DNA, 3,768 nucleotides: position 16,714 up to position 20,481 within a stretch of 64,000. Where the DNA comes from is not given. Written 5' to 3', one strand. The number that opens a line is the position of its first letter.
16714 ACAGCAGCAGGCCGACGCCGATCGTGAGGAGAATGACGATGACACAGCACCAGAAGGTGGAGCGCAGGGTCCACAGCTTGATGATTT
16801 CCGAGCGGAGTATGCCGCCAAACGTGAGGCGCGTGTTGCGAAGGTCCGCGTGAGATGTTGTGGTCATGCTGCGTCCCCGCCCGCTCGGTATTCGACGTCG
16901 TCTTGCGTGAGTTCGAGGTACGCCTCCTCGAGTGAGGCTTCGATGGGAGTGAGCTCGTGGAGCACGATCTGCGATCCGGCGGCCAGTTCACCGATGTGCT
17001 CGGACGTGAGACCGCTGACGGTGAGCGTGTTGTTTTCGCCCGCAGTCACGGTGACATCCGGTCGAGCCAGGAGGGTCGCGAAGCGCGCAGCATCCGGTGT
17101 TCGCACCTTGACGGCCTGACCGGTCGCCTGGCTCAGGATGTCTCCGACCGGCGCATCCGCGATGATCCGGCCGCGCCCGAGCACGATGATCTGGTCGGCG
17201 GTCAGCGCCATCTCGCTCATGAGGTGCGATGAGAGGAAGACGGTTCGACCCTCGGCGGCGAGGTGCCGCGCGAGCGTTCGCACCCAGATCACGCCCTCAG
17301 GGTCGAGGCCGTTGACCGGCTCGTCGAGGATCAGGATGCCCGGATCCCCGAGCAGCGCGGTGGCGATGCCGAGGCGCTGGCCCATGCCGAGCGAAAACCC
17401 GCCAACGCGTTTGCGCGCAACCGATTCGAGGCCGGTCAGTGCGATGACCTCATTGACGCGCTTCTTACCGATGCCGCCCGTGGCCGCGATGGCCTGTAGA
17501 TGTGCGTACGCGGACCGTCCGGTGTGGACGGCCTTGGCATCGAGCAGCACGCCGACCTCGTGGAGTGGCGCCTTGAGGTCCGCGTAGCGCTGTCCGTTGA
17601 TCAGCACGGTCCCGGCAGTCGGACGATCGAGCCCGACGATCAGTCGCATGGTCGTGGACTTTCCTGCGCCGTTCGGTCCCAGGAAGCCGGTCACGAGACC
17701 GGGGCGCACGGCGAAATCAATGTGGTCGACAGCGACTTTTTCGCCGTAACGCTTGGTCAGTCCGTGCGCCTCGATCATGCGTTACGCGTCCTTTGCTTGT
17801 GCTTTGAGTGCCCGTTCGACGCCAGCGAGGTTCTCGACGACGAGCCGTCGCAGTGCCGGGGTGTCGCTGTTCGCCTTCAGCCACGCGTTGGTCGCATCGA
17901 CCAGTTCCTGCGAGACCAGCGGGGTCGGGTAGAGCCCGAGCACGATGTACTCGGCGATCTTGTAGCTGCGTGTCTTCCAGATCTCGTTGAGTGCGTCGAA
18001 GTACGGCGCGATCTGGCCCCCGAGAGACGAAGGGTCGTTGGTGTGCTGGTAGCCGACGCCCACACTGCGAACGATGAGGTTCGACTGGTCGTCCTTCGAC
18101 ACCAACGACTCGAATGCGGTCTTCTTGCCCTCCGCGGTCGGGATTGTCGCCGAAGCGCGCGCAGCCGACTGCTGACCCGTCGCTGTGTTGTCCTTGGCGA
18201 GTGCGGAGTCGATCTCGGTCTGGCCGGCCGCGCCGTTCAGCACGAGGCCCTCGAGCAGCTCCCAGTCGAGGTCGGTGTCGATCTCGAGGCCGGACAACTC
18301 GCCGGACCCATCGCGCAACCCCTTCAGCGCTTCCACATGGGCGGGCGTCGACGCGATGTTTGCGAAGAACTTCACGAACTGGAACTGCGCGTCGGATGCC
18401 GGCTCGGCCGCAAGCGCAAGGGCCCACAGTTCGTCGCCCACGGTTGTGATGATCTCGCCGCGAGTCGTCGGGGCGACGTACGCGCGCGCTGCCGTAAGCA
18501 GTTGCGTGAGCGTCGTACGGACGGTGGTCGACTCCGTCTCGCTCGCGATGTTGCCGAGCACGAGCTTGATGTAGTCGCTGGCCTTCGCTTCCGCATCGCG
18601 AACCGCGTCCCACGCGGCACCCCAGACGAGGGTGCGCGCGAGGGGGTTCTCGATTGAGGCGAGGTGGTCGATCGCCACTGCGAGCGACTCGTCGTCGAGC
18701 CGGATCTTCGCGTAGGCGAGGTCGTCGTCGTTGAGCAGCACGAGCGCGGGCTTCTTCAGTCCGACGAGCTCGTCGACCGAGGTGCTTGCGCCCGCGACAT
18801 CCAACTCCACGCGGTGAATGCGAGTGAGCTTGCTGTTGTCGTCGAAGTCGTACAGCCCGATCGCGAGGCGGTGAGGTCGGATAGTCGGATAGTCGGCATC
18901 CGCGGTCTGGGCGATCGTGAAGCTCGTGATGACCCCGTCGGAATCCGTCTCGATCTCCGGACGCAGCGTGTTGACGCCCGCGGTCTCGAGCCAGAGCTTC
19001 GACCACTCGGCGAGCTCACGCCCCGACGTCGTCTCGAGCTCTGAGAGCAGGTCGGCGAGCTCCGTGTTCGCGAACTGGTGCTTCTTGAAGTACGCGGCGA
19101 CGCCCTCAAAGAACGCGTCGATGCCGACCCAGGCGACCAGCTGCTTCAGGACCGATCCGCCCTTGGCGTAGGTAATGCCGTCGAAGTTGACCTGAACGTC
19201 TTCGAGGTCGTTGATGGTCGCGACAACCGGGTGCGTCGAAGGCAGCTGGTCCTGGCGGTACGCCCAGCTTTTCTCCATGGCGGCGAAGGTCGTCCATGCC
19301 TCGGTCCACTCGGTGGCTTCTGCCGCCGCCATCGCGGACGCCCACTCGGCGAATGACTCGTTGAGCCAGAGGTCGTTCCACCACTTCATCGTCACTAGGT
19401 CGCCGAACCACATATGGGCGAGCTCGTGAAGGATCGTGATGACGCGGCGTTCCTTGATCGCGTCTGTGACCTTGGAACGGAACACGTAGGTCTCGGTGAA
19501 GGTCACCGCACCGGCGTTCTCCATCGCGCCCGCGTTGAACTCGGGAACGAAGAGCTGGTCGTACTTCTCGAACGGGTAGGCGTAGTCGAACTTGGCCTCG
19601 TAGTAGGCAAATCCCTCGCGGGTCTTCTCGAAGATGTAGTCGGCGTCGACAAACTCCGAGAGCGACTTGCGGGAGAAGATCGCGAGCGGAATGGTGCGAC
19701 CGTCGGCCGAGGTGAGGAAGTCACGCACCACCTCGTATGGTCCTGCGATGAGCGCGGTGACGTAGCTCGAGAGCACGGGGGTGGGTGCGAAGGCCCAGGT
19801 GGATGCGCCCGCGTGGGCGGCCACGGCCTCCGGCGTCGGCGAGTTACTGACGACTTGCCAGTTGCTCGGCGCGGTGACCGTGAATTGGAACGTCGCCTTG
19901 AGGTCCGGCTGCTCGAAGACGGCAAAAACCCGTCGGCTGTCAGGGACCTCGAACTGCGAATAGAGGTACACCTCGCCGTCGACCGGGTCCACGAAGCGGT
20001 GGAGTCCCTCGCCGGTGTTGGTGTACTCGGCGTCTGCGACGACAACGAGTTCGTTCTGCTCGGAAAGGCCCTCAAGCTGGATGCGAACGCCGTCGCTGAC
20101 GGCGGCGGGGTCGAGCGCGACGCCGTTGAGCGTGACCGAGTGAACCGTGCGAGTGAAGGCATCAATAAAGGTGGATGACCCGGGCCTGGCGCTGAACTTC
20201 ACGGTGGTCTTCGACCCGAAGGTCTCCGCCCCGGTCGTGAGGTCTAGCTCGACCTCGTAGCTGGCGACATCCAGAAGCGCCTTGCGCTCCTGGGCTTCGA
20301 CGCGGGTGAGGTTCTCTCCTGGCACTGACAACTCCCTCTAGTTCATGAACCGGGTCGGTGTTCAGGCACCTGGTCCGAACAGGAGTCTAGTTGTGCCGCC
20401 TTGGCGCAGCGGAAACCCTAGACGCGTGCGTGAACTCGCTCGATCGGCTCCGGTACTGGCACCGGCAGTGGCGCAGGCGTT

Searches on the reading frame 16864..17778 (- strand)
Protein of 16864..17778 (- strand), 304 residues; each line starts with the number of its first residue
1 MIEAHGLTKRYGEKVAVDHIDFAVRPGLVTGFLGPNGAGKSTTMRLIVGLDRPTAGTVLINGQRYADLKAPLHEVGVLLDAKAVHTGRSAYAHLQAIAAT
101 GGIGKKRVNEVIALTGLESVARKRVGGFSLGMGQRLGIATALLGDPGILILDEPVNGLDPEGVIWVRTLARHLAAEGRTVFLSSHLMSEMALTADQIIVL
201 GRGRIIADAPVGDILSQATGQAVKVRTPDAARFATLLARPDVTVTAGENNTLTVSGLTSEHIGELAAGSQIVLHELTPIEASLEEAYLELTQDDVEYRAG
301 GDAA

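Call 83: search_protein_families(library=pfam, proteins=[window:16864-17778:-], max_evalue=0.000001)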
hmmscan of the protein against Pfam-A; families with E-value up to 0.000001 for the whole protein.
window:16864-17778:- (304 aa): 2 families
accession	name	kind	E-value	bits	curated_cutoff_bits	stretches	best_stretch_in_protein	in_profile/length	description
PF00005.33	ABC_tran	-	1.8e-25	90.6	25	1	18-156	2-137/137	ABC transporter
PF13304.12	AAA_21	-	5.8e-12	46.7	27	1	128-187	238-300/304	AAA domain, putative AbiEii toxin, Type IV TA system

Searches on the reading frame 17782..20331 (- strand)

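Call 83: search_protein_families(library=pfam, proteins=[window:17782-20331:-], max_evalue=0.000001)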
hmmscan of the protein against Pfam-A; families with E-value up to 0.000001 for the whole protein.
window:17782-20331:- (849 aa): 3 families
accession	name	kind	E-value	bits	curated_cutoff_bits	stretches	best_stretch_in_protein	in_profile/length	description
PF01433.26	Peptidase_M1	-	4.7e-58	196.8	27.7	1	232-447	1-218/218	Peptidase family M1 domain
PF11838.14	ERAP1_C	-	1.7e-41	143.2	38.2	1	530-840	1-318/318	ERAP1-like C-terminal domain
PF17900.6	Peptidase_M1_N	-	4.3e-14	53.5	25.8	1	24-191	4-186/186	Peptidase M1 N-terminal domain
